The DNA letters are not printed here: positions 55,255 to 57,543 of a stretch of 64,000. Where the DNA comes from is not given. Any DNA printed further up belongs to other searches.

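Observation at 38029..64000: Co-directional array of secreted, catalytically non-canonical FGE-sulfatase-domain paralogs interleaved with glycosidases, with no sulfatase present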

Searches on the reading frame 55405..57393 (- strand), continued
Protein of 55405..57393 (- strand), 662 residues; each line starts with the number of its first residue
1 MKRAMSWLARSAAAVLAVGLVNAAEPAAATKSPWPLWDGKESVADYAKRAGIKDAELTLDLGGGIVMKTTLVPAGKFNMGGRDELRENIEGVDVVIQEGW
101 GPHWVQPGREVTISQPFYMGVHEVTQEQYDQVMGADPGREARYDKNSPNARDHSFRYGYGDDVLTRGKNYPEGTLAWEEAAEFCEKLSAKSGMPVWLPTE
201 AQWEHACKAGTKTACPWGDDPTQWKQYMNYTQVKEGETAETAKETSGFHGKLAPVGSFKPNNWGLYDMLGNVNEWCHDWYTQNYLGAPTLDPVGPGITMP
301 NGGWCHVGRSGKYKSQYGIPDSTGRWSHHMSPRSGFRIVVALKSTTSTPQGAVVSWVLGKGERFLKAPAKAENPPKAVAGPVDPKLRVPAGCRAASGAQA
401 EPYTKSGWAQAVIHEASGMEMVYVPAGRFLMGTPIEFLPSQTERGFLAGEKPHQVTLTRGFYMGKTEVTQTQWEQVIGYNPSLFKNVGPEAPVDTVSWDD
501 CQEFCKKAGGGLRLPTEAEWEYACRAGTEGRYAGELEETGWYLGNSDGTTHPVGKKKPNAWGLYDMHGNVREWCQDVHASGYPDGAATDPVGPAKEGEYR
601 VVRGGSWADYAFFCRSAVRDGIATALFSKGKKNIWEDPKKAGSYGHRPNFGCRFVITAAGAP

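Call 26: find_encoding_contigs(protein=P0002, flank=10000, max_places=2)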
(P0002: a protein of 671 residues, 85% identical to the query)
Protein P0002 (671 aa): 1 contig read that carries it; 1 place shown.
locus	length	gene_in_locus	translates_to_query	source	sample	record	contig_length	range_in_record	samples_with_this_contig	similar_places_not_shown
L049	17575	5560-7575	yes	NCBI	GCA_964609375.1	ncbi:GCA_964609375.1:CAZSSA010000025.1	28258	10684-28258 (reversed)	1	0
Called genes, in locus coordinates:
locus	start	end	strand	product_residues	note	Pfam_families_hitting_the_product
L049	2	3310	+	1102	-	?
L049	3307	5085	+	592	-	PF03659:Glyco_hydro_71 (weak), PF16317:Glyco_hydro_99 (weak), PF03659:Glyco_hydro_71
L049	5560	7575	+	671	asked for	PF03781:FGE-sulfatase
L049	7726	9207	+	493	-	PF12228:DUF3604 (faint)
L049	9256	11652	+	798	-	PF13802:Gal_mutarotas_2, PF01055:Glyco_hydro_31_2nd, PF21365:Glyco_hydro_31_3rd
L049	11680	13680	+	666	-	PF03781:FGE-sulfatase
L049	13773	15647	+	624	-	PF01839:FG-GAP (faint), PF13517:FG-GAP_3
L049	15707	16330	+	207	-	PF02065:Melibiase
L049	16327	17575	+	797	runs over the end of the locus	-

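Call 27: find_encoding_contigs(protein=P0016, flank=10000, max_places=2)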
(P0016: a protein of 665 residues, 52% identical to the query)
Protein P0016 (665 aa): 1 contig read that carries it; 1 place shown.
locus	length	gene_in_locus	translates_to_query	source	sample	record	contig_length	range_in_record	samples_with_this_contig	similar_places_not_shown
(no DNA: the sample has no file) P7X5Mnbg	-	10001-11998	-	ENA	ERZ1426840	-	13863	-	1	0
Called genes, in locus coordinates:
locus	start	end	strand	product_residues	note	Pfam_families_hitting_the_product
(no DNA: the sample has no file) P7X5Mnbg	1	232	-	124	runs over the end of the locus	?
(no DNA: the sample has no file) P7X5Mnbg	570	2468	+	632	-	PF03781:FGE-sulfatase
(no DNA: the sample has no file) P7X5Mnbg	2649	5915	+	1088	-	PF00754:F5_F8_type_C, PF22633:F5_F8_type_C_2, PF18582:HZS_alpha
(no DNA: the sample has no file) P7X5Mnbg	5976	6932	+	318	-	-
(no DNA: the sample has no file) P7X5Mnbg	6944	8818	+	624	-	-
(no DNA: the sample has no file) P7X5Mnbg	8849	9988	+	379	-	PF01042:Ribonuc_L-PSP, PF21168:FkbO_Hyg5-like_N (weak)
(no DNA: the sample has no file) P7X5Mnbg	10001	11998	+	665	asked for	PF03781:FGE-sulfatase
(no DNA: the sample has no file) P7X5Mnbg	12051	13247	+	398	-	PF03781:FGE-sulfatase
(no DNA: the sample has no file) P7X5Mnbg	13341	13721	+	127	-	?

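Call 44: search_protein_families(library=ncbifam, proteins=[window:55405-57393:-], max_evalue=0.001)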
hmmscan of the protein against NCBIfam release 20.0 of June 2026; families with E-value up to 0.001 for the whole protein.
window:55405-57393:- (662 aa): 8 families
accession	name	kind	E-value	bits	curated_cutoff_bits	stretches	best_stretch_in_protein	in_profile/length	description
NF051459.1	pyoverdine_PvdO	equivalog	1.3e-47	162.2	500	2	417-622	32-263/280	dihydropyoverdine dehydrogenase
TIGR03525.2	GldK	equivalog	6.5e-42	144.3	350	3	509-620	253-388/408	T9SS ring complex lipoprotein PorK/GldK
TIGR02171.1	Fb_sc_TIGR02171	subfamily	2.9e-19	68.6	544.35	2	510-608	157-249/912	TIGR02171 family lipoprotein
TIGR03524.1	GldJ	equivalog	7.7e-15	54.6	458.2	2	530-578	321-365/559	gliding motility lipoprotein GldJ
TIGR03440.2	egtB_TIGR03440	equivalog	1.7e-14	53.7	360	1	484-619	267-396/413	ergothioneine biosynthesis protein EgtB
TIGR04344.1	ovoA_Nterm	equivalog_domain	4.4e-13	48.9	400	2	501-609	305-418/444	5-histidylcysteine sulfoxide synthase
TIGR03530.1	GldJ_short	equivalog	1.9e-12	46.9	382.9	1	255-281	292-318/396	gliding motility lipoprotein GldJ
NF041186.1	SenA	equivalog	4.9e-12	45.9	420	1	485-619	265-364/382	selenoneine synthase SenA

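Call 45: predict_structure(alignment_id=A2)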
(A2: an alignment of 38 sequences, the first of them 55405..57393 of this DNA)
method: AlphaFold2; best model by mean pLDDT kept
length: 662 residues; sequences in the alignment: 38
mean_pLDDT: 81.0   pTM: 0.82
mean pLDDT of the five models: 81.0, 80.7, 78.5, 78.3, 76.4
residues with pLDDT >= 90: 286; 70-90: 242; 50-70: 52; < 50: 82
segments of 3 or more residues with pLDDT < 50: 1-30, 152-158, 345-375, 636-645
pLDDT, mean of each block of 10 residues (from residue 1): 43 40 43 82 94 95 95 93 86 85 83 94 96 88 76 46 82 86 92 91 91 84 92 91 91 94 93 87 83 65 74 87 72 83 51 34 35 50 81 90 81 95 94 82 77 91 97 95 87 91 95 96 87 90 86 94 93 91 88 75 89 88 69 48 59 90 52
secondary structure, 60 per line:
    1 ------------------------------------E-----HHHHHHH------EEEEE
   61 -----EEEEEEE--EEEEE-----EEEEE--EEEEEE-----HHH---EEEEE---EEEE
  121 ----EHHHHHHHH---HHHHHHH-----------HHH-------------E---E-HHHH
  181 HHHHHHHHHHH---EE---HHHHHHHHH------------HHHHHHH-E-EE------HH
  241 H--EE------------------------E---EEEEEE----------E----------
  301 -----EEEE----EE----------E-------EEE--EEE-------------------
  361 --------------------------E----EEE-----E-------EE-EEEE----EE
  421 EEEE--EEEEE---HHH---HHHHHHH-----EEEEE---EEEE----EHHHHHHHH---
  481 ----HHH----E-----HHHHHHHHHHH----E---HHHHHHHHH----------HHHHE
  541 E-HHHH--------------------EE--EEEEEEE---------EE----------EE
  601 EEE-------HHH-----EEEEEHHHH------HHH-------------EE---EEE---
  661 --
elements in order: H43-49 E56-60 E66-72 E75-79 E85-89 E92-97 E109-113 E117-120 H126-133 H137-143 H177-191 H200-208 H221-227 E274-279 E306-309 E334-336 E339-341 E392-394 E411-414 E419-424 E427-431 H441-447 E453-457 E461-464 H470-477 H498-508 H517-525 H536-539 H543-546 E571-577 E599-603 E619-623 H624-627 E655-657

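Call 47: fold_search(model_id=the predicted structure, library=pdb)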
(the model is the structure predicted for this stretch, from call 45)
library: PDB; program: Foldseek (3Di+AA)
matches with E <= 10: 122; with E <= 0.001: 82
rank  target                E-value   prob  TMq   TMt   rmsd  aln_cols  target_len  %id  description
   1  2y3c                  7.1e-18  1.00  0.29  0.67   4.3       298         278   29  Treponema denticola variable protein 1 (released 2011-08-31)
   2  1y1h_X                1.6e-16  1.00  0.29  0.66   4.0       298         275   26  human formylglycine generating enzyme, oxidised Cys refined as hydroperoxide (released 2005-05-31)
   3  2aii_X                3.5e-16  1.00  0.29  0.67   3.6       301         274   26  wild-type Formylglycine generating enzyme reacted with iodoacetamide (released 2005-12-13)
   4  5ssy                  3.7e-16  1.00  0.29  0.65   4.1       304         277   26  Crystal Structure of human formylglycine generating enzyme (released 2023-08-23)
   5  5ssx_A                3.9e-16  1.00  0.29  0.65   3.6       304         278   26  Crystal Structure human formylglycine generating enzyme E130D mutant (released 2023-08-23)
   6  1y1g_X                4.6e-16  1.00  0.29  0.66   3.6       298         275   26  Human formylglycine generating enzyme, double sulfonic acid form (released 2005-05-31)
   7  2afy_X                7.1e-16  1.00  0.29  0.66   3.8       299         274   26  Formylglycine generating enzyme C341S mutant (released 2005-12-13)
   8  1z70_X                8.0e-16  1.00  0.28  0.65   4.8       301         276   26  1.15A resolution structure of the formylglycine generating enzyme FGE (released 2005-07-22)
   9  1y1j_X                1.1e-15  1.00  0.29  0.66   3.7       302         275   26  human formylglycine generating enzyme, sulfonic acid/desulfurated form (released 2005-05-31)
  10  2aft_X                1.1e-15  1.00  0.29  0.66   3.7       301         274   26  Formylglycine generating enzyme C336S mutant (released 2005-12-13)
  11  1y1e                  1.1e-15  1.00  0.29  0.67   4.0       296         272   26  human formylglycine generating enzyme (released 2005-05-31)
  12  8aru_A                1.2e-15  1.00  0.28  0.65   3.4       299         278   26  Crystal Structure of human formylglycine generating enzyme (released 2023-08-23)
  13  5ssz                  1.4e-15  1.00  0.28  0.63   4.8       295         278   27  Crystal Structure of wild-type human formylglycine generating enzyme bound to Cu(I) (released 2023-08-23)
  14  5hha_A                2.2e-15  1.00  0.30  0.73   3.6       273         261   27  Structure of PvdO from Pseudomonas aeruginosa (released 2017-01-18)
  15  5hha_B                4.2e-15  1.00  0.30  0.69   4.0       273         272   27  Structure of PvdO from Pseudomonas aeruginosa (released 2017-01-18)
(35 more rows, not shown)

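Call 52: search_protein_families(library=pfam, alignment_id=A3, max_evalue=0.00001)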
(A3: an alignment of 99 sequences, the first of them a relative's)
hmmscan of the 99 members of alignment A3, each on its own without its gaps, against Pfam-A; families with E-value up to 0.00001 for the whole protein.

A. member 1, L008:7073-9754:+ (894 aa): 5 families
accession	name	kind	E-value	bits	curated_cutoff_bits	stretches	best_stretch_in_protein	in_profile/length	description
PF07631.16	PSD4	-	4e-40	137.7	23.3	1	541-668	1-128/128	Protein of unknown function (DUF1592)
PF07627.16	PSCyt3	-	1.4e-27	96.3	27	1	688-783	2-97/98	Protein of unknown function (DUF1588)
PF07624.16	PSD2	-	7.4e-19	67.7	25.8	1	818-891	1-74/74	Protein of unknown function (DUF1585)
PF07626.16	PSD3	-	2.6e-15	57.1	23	1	207-268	1-62/65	Protein of unknown function (DUF1587)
PF13442.11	Cytochrome_CBB3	-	5.2e-06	27.1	27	0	119-186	10-68/68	Cytochrome C oxidase, cbb3-type, subunit III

B. families by the number of members that match (of 99 scanned): 152 families (the first 25 are shown)
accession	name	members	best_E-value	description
PF14326.11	DUF4384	4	1.1e-22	Domain of unknown function (DUF4384)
PF03629.24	SASA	4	4e-18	Carbohydrate esterase, sialic acid-specific acetylesterase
PF00656.27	Peptidase_C14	3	8.6e-17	Caspase domain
PF00905.27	Transpeptidase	2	2e-69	Penicillin binding protein transpeptidase domain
PF00884.28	Sulfatase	2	9e-59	Sulfatase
PF13635.12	DUF4143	2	4.5e-44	Domain of unknown function (DUF4143)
PF07631.16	PSD4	2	4e-40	Protein of unknown function (DUF1592)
PF07719.23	TPR_2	2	1.2e-33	Tetratricopeptide repeat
PF07627.16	PSCyt3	2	1.8e-32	Protein of unknown function (DUF1588)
PF02775.26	TPP_enzyme_C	2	5.3e-31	Thiamine pyrophosphate enzyme, C-terminal TPP binding domain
PF13173.12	AAA_14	2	1.4e-30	AAA domain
PF14559.12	TPR_19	2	4.2e-29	Tetratricopeptide repeat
PF01636.29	APH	2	2.5e-28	Phosphotransferase enzyme family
PF13428.12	TPR_14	2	1.5e-25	Tetratricopeptide repeat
PF07624.16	PSD2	2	7.4e-19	Protein of unknown function (DUF1585)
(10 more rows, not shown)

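Call 53: find_encoding_contigs(protein=P0005, flank=10000, max_places=2)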
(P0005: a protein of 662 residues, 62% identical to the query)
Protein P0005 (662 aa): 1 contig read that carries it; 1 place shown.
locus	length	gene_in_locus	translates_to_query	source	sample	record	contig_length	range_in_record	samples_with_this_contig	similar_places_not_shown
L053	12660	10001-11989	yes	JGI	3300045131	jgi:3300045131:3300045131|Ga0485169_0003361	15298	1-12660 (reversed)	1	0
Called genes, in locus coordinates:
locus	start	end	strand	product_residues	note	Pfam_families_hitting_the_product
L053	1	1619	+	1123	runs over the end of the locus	PF02837:Glyco_hydro_2_N (weak), PF00703:Glyco_hydro_2 (weak)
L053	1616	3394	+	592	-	PF03659:Glyco_hydro_71 (weak), PF16317:Glyco_hydro_99 (weak), PF03659:Glyco_hydro_71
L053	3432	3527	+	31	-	-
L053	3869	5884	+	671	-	PF03781:FGE-sulfatase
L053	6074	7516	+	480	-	PF12228:DUF3604 (faint)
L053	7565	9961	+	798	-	PF13802:Gal_mutarotas_2, PF01055:Glyco_hydro_31_2nd, PF21365:Glyco_hydro_31_3rd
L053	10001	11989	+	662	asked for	PF03781:FGE-sulfatase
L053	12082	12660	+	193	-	?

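Call 54: find_encoding_contigs(protein=P0008, flank=10000, max_places=2)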
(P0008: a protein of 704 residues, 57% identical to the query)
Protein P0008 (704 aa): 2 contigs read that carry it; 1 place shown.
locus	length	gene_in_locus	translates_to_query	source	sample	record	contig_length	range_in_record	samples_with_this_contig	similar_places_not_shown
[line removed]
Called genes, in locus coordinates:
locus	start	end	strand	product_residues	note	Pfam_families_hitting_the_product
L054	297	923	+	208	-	PF16697:Yop-YscD_cpl (weak), PF00498:FHA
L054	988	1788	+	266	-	PF02548:Pantoate_transf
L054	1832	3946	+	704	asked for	PF03781:FGE-sulfatase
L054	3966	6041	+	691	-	PF00295:Glyco_hydro_28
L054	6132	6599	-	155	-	-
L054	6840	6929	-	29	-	-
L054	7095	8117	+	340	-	PF09949:APP1_cat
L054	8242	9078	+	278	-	-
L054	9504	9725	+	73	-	PF02599:CsrA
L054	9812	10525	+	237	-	-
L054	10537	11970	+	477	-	PF00753:Lactamase_B, PF12706:Lactamase_B_2 (weak), PF10996:Beta-Casp, PF07521:RMMBL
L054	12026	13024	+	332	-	PF18306:LDcluster4, PF03641:Lysine_decarbox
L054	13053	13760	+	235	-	PF00106:adh_short, PF01370:Epimerase (weak), PF08659:KR, PF13561:adh_short_C2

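Call 55: find_encoding_contigs(protein=P0026, flank=10000, max_places=2)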
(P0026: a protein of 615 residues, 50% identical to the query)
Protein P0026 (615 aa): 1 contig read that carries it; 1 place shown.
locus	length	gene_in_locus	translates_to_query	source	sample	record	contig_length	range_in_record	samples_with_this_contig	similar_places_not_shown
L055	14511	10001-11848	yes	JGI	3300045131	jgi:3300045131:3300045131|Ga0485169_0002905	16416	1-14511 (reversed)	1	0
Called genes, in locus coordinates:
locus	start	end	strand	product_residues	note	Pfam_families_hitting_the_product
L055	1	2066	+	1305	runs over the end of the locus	-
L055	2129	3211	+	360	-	PF04616:Glyco_hydro_43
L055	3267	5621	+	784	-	-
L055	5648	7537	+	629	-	PF03629:SASA (weak)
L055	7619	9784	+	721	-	-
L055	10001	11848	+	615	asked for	PF03781:FGE-sulfatase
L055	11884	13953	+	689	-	PF00295:Glyco_hydro_28 (weak)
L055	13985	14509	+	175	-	?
